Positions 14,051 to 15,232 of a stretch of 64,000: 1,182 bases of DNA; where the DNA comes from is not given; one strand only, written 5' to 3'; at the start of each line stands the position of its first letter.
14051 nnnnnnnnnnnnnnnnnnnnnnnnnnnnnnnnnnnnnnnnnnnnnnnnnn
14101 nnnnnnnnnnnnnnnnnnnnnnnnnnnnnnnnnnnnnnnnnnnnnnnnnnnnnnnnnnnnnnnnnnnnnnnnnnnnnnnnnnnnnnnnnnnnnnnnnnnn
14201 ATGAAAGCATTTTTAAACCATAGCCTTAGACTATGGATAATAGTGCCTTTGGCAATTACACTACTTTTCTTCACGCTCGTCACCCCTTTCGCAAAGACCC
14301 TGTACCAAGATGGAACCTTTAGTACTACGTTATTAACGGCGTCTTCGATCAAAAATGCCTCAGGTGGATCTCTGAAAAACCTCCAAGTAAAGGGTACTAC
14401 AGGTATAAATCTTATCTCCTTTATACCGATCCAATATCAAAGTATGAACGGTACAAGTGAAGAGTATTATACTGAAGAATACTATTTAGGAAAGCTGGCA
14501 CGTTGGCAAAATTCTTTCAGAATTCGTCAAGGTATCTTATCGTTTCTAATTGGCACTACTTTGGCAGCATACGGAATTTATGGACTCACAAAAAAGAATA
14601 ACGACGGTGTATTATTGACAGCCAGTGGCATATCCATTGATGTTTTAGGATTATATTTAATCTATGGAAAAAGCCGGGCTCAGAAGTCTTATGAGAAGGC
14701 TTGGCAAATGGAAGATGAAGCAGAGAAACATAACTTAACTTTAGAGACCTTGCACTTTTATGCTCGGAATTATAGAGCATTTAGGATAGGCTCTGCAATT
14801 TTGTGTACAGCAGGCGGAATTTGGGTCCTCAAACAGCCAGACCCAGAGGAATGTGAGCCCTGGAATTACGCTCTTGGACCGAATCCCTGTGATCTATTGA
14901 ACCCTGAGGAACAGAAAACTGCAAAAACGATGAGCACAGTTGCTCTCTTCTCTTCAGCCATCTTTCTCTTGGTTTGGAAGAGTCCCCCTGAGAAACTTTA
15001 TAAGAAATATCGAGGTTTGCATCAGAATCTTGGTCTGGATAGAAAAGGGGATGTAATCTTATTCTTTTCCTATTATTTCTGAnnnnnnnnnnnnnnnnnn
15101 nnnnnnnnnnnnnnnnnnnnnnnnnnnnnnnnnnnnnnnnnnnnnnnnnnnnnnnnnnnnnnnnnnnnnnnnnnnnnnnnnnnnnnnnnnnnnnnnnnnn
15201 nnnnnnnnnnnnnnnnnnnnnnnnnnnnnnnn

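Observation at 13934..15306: AT-rich ~1.2-kb islet inserted at the 3' end of rho, flanked by a duplicated rho C-terminus (att-like signature)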

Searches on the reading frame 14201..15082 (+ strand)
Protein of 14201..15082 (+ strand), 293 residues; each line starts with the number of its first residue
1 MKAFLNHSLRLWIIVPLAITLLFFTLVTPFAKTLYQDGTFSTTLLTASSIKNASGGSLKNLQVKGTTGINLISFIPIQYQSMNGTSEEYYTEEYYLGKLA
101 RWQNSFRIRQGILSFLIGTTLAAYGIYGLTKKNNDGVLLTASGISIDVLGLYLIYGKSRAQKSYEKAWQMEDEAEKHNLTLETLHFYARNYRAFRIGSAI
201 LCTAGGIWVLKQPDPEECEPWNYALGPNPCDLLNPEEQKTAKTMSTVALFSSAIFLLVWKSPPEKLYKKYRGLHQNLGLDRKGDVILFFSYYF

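Call 11: search_protein_families(library=pfam, proteins=[window:14201-15082:+], max_evalue=0.1)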
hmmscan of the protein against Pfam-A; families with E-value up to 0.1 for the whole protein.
window:14201-15082:+ (293 aa): 1 family
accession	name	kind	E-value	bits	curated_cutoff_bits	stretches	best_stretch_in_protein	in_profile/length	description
PF05975.17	EcsB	-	0.053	12.9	30.7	0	1-42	91-132/383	Bacterial ABC transporter protein EcsB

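Call 12: search_protein_families(library=padloc, proteins=[window:14201-15082:+], max_evalue=1)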
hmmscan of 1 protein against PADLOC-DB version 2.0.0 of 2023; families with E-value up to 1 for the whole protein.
window:14201-15082:+ (293 aa): 0 families

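Call 13: search_protein_families(library=phrogs, proteins=[window:14201-15082:+], max_evalue=1)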
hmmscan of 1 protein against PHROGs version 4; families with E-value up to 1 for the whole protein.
window:14201-15082:+ (293 aa): 1 family
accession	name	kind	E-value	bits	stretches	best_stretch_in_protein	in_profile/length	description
phrog_19354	-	unknown function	0.044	14.9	1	11-51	5-44/62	-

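Call 14: find_encoding_contigs(protein=window:14201-15082:+, flank=10000, max_places=10)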
Protein window:14201-15082:+ (293 aa): 2 contigs read that carry it; 2 places shown.
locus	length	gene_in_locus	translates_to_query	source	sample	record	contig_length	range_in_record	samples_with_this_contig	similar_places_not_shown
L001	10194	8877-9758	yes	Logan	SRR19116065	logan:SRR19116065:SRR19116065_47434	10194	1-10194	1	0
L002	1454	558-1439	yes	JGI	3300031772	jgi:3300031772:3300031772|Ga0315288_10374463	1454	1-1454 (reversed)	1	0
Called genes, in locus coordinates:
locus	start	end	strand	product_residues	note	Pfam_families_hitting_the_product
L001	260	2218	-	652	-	PF00133:tRNA-synt_1, PF01406:tRNA-synt_1e (weak), PF09334:tRNA-synt_1g, PF00133:tRNA-synt_1, PF19303:Anticodon_3 (weak), PF01588:tRNA_bind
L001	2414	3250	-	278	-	PF04468:PSP1, PF28472:PSP1_3rd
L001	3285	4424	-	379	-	PF13177:DNA_pol3_delta2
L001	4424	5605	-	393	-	PF01551:Peptidase_M23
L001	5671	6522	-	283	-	PF18075:FtsX_ECD, PF02687:FtsX (weak)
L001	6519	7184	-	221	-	PF02463:SMC_N (weak), PF13175:AAA_15 (weak), PF20720:nSTAND3 (faint), PF00005:ABC_tran, PF13304:AAA_21 (weak)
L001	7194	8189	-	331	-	PF04166:PdxA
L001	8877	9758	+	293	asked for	-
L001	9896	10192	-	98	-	?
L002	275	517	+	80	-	-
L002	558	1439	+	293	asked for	-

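Call 20: find_homologous_proteins(query=window:14201-15082:+, max_evalue=0.001)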
Query window:14201-15082:+ (293 aa): 2 proteins with E <= 0.001 among 1470 candidates.
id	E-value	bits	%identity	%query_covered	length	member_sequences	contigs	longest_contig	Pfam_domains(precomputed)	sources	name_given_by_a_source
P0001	2.2e-194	662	99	100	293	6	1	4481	-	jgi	-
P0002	6.4e-60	221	45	100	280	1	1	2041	-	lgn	-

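Call 21: find_encoding_contigs(protein=P0002, flank=10000)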
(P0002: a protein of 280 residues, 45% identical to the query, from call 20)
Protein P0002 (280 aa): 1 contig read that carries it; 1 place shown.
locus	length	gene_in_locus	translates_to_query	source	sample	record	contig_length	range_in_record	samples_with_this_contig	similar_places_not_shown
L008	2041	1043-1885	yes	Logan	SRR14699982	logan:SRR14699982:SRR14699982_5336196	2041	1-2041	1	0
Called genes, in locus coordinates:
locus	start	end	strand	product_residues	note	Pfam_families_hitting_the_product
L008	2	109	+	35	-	?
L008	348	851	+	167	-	-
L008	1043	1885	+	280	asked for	-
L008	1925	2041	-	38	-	?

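Call 22: find_related_loci(query=window:14201-15082:+, collection=genome_contigs, flank=10000)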
Query window:14201-15082:+ (293 aa) in genome_contigs; peptide patterns used: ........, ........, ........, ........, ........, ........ (x = any residue, [..] = any of these).
102 stretches matched a pattern, but none encodes a relative of the query by tblastn (E <= 1e-3).

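Call 28: find_related_loci(query=window:14201-15082:+, collection=metagenome_contigs, flank=10000)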
Query window:14201-15082:+ (293 aa) in metagenome_contigs; peptide patterns used: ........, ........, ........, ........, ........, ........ (x = any residue, [..] = any of these).
130 stretches matched a pattern; 1 encode a relative of the query (tblastn E <= 1e-3); 1 distinct loci.
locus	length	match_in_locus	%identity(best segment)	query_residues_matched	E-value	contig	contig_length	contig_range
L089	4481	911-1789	99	1-293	0e+0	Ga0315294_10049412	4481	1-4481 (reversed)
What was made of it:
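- On Integrative genetic element (site-specific, integrase-encoding island or prophage): Reads were not available, and the single metagenome scan was already used (call 28).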

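Call 29: find_related_loci(query=window:14201-15082:+, collection=viral_contigs, flank=10000)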
Query window:14201-15082:+ (293 aa) in viral_contigs; peptide patterns used: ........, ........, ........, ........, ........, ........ (x = any residue, [..] = any of these).
3 stretches matched a pattern, but none encodes a relative of the query by tblastn (E <= 1e-3).

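Call 39: list_cluster_members(proteins=[P0001])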
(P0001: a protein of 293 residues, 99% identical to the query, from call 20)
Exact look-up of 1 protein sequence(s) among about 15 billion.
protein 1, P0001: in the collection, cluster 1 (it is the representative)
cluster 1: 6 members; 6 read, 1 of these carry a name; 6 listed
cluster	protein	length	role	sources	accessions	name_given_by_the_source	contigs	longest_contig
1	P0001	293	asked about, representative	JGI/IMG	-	-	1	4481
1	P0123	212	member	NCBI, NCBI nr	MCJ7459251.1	MAG: hypothetical protein MUP17_09690 [candidate division Zixibacteria bacterium] | hypothetical protein [candidate division Zixibacteria bacterium]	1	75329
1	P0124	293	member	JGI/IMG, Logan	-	-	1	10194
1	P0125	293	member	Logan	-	-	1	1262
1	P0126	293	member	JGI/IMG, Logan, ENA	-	-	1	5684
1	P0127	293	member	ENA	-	-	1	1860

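Call 40: find_encoding_contigs(protein=P0126, flank=10000)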
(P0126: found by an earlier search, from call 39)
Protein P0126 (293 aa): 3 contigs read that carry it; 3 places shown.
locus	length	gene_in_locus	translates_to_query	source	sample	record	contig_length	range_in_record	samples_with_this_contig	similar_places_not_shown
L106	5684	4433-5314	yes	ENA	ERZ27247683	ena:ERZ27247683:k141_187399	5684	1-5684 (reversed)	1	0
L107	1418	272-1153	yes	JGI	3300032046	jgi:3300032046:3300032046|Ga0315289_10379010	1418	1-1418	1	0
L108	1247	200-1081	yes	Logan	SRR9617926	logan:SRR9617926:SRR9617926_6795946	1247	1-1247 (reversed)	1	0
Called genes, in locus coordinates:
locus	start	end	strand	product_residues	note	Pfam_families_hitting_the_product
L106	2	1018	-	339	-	?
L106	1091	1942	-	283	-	PF18075:FtsX_ECD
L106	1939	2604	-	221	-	PF00005:ABC_tran, PF13304:AAA_21 (faint)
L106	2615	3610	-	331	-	PF04166:PdxA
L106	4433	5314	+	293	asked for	-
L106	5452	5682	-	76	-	?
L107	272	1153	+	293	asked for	-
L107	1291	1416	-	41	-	?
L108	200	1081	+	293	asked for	-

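Call 41: find_encoding_contigs(protein=P0123, flank=10000)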
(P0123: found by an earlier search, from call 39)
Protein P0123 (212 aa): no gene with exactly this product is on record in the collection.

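Call 53: predict_structure(alignment_id=A4)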
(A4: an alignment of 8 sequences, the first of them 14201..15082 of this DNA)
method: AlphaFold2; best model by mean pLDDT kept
length: 293 residues; sequences in the alignment: 8
mean_pLDDT: 39.2   pTM: 0.31
mean pLDDT of the five models: 39.2, 38.5, 36.6, 35.5, 34.9
residues with pLDDT >= 90: 0; 70-90: 0; 50-70: 20; < 50: 273
segments of 3 or more residues with pLDDT < 50: 1-146, 148-171, 173-213, 223-227, 232-234, 236-238, 240-251, 253-267, 273-279, 281-293
pLDDT, mean of each block of 10 residues (from residue 1): 32 38 34 28 28 24 26 28 34 34 39 45 42 40 46 45 43 41 39 45 45 52 49 48 44 44 45 43 38 35
secondary structure, 60 per line:
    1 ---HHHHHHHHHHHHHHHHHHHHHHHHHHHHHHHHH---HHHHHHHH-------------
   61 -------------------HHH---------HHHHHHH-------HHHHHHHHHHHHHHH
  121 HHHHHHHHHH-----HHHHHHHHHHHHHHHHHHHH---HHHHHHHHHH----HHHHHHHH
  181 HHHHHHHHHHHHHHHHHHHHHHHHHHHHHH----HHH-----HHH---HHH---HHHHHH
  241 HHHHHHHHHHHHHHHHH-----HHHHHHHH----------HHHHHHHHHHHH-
elements in order: H4-36 H40-47 H92-98 H106-130 H136-155 H159-168 H173-210 H235-257 H263-270 H281-292
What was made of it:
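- The AlphaFold model was unusable (pLDDT 39; call 53).
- Tried and rejected: The AlphaFold2 model had pLDDT 39, so I did not run a fold search (call 53).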

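Call 75: search_protein_representatives(alignment_id=A5)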
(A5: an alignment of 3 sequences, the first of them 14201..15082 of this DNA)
Query: 3 sequences, 293 profile positions. Proteins with E-value up to 0.001 (for the whole library): 8; up to 1e-10: 2; up to 1e-30: 2. The best 8 are listed.
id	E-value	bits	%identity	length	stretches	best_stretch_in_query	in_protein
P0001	7.2e-185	629.0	-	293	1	1-293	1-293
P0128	4.7e-109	380.2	-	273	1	1-293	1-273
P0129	3.0e-10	55.9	-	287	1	24-291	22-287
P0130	2.4e-07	46.3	-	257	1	90-271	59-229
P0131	9.5e-05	37.8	-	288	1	64-220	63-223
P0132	1.9e-04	36.8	-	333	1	83-221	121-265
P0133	2.5e-04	36.5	-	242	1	74-280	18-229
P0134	9.8e-04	34.5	-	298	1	91-290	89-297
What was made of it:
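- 14201..15082 (+): Cargo: a 293-aa orphan membrane protein with an N-terminal signal-anchor and 3-4 further hydrophobic helices. AAGGAG lies at 14190-14195. Only 8 representatives reach E<=1e-3 among 1.84 billion (call 75).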

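Call 76: search_protein_families(library=pfam, proteins=[P0128, P0129, P0130, P0131, P0132, P0133, P0134], max_evalue=0.01)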
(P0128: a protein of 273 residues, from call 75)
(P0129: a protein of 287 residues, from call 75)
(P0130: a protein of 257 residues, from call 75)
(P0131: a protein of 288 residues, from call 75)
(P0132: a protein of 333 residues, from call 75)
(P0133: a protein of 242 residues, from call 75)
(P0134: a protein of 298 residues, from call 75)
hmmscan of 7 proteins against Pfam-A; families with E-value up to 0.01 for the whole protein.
P0128 (273 aa): 0 families

P0129 (287 aa): 0 families

P0130 (257 aa): 0 families

P0131 (288 aa): 0 families

P0132 (333 aa): 1 family
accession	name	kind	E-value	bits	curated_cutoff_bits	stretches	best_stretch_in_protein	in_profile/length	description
PF22116.1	DUF6944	-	0.00068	19.4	32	1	164-253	48-134/167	Family of unknown function (DUF6944)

P0133 (242 aa): 0 families

P0134 (298 aa): 1 family
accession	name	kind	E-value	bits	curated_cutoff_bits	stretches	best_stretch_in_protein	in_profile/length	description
PF23600.1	DUF7139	-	0.0014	18.7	30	0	88-148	2-62/150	Domain of unknown function (DUF7139)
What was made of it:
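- Tried and rejected: A profile search of 1.84 billion representatives found only 8 weak relatives with no informative domains (calls 75, 76).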

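Call 82: find_encoding_contigs(protein=P0127, flank=5000)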
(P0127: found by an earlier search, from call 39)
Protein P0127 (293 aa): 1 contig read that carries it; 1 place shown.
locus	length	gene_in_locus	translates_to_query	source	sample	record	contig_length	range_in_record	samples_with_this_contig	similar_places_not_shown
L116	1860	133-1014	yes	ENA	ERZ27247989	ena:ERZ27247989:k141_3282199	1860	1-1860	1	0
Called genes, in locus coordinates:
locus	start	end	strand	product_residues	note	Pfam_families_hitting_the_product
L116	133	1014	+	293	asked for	-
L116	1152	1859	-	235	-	?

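Call 83: find_encoding_contigs(protein=P0125, flank=5000)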
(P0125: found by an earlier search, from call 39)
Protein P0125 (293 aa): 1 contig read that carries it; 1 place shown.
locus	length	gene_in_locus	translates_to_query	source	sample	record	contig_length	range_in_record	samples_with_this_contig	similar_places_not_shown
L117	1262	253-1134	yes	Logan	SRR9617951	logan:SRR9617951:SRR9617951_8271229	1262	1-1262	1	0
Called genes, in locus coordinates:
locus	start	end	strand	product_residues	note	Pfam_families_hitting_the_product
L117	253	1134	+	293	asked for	-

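Call 87: search_protein_families(library=ncbifam, proteins=[window:14201-15082:+, P0002], max_evalue=0.1)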
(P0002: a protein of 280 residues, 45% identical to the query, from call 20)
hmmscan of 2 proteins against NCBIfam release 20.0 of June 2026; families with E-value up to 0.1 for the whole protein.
window:14201-15082:+ (293 aa): 0 families

P0002 (280 aa): 0 families
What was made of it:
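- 14201..15082 (+): No Pfam, NCBIfam, PADLOC or PHROG family matches (calls 11-13, 87).
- On Known anti-phage defence or abortive-infection protein (for the cargo): Pfam and NCBIfam give nothing above threshold (calls 11, 12, 13, 87).
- Tried and rejected: Cargo annotation gave no usable match in Pfam, PADLOC, PHROGs or NCBIfam (calls 11-13, 87).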
